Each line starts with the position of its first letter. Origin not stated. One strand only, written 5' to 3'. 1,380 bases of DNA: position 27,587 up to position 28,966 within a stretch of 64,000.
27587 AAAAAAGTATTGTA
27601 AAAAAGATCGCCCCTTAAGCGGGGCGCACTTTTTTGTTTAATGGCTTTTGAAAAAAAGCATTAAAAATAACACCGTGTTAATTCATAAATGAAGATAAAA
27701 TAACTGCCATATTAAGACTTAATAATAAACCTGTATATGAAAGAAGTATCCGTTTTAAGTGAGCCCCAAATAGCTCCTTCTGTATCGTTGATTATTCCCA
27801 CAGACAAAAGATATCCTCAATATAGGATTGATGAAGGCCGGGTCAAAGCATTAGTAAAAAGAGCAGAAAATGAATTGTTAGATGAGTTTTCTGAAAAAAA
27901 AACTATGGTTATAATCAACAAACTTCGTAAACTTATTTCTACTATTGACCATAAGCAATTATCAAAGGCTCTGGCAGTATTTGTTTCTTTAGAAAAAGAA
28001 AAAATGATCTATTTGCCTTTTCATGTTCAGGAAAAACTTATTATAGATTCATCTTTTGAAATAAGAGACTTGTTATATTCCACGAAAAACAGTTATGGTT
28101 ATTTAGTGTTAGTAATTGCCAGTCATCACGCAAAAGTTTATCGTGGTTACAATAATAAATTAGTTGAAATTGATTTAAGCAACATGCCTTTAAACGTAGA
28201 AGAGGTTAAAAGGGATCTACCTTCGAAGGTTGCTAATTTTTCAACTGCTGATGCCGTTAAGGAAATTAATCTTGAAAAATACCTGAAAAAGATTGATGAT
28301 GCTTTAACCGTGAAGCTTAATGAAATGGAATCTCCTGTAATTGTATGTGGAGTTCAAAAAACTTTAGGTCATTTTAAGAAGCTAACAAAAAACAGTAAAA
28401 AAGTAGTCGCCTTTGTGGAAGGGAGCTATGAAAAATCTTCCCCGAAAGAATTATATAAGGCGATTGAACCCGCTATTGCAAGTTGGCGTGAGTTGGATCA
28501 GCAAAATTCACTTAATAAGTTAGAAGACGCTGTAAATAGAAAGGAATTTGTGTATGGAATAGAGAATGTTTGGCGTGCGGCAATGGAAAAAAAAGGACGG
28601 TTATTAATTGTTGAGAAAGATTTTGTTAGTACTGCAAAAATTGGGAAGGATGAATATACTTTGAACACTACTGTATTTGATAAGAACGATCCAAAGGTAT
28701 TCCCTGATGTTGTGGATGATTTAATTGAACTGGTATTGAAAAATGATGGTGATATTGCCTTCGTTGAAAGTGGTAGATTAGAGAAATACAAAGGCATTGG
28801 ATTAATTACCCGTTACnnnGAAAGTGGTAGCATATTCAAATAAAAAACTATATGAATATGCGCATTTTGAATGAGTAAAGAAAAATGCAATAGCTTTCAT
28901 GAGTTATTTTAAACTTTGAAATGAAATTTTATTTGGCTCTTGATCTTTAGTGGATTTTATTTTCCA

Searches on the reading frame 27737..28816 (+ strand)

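Call 19: search_protein_families(library=pfam, proteins=[window:27737-28816:+], max_evalue=0.001)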
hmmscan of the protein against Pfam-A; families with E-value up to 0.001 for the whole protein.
window:27737-28816:+ (360 aa): 5 families
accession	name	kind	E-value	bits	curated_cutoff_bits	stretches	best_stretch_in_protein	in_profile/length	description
PF18845.6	baeRF_family3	-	4.5e-30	105.7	31.5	1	122-285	2-167/168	Bacterial archaeo-eukaryotic release factor family 3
PF18848.6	baeRF_family6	-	3.7e-12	47.3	27.5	1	121-247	2-147/149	Bacterial archaeo-eukaryotic release factor family 6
PF18849.6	baeRF_family7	-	1.9e-10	41.6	27.2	1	122-241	1-136/144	Bacterial archaeo-eukaryotic release factor family 7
PF18851.6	baeRF_family8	-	3.8e-09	37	27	1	155-248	44-134/141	Bacterial archaeo-eukaryotic release factor family 8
PF18855.6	baeRF_family11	-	2.3e-06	28.4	27.2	1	124-244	6-130/139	Bacterial archaeo-eukaryotic release factor family 11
